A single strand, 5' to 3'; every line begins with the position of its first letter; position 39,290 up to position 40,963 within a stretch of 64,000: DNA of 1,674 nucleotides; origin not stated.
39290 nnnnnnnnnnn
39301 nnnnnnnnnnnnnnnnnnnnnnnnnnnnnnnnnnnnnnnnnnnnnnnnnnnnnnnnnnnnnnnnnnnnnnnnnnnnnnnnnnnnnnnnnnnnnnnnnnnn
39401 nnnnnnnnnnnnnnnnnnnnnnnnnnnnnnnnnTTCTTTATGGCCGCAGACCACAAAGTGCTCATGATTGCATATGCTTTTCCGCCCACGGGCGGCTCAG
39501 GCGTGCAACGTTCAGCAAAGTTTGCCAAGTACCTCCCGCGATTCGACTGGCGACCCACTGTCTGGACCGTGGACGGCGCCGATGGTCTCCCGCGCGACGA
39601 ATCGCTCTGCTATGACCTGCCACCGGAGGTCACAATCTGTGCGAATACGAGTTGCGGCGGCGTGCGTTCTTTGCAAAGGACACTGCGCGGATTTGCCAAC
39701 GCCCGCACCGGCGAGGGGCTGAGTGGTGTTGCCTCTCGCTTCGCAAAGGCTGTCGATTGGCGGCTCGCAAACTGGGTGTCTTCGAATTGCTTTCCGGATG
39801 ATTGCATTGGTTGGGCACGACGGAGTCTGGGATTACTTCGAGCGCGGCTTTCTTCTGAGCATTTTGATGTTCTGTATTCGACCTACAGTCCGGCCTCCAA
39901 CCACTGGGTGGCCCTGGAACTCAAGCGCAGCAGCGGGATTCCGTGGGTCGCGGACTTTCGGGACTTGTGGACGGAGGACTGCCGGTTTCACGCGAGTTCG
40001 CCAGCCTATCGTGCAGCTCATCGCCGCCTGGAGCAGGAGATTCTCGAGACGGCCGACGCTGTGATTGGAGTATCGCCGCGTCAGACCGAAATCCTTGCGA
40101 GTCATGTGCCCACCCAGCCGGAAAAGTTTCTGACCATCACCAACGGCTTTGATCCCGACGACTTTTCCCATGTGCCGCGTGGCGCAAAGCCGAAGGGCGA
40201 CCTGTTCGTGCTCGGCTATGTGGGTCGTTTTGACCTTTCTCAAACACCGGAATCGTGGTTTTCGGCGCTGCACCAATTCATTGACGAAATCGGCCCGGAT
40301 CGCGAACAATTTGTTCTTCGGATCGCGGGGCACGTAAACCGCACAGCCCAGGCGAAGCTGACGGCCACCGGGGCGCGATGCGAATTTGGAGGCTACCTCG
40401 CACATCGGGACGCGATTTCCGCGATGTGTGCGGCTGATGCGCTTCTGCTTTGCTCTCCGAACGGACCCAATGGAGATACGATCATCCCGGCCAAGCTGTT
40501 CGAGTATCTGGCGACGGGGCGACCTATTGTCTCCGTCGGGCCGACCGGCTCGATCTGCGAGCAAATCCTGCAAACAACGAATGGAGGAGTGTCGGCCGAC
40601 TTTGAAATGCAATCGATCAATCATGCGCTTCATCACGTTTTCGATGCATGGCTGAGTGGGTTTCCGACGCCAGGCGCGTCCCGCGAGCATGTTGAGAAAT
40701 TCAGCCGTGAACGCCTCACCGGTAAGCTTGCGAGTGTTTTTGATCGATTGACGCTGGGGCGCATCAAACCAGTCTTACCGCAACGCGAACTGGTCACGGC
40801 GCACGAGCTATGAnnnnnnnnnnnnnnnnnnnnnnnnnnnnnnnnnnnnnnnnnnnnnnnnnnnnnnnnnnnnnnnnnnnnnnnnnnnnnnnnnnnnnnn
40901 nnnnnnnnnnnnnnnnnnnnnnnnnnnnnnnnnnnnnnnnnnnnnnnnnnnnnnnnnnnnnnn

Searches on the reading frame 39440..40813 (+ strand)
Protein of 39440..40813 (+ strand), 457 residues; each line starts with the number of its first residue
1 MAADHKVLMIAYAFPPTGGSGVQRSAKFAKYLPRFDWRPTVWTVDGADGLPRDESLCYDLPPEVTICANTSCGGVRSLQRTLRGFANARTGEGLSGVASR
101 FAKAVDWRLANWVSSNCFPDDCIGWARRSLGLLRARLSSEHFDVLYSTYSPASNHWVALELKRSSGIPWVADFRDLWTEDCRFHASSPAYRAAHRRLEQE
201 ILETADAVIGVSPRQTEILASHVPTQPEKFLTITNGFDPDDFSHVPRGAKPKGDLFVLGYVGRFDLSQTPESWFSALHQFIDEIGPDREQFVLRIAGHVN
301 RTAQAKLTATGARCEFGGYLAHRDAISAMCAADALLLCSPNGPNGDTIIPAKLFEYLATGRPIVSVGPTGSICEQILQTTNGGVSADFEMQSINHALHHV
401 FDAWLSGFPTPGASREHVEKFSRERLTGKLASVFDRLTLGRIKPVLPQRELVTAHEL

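Call 104: search_protein_families(library=pfam, proteins=[window:39440-40813:+], max_evalue=0.0001)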
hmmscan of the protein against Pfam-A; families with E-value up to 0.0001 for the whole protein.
window:39440-40813:+ (457 aa): 4 families
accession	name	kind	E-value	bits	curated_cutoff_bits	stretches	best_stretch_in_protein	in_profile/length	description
PF13439.12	Glyco_transf_4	-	1.9e-12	48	28.5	1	116-240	47-169/170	Glycosyltransferase Family 4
PF13579.12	Glyco_trans_4_4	-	9.3e-11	42.7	29.7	1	128-236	58-158/158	Glycosyl transferase 4-like domain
PF13692.12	Glyco_trans_1_4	-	8e-07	29.8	27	1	257-387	3-126/142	Glycosyl transferases group 1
PF00534.26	Glycos_transf_1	-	3.7e-06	27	26.4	1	252-399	12-154/172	Glycosyl transferases group 1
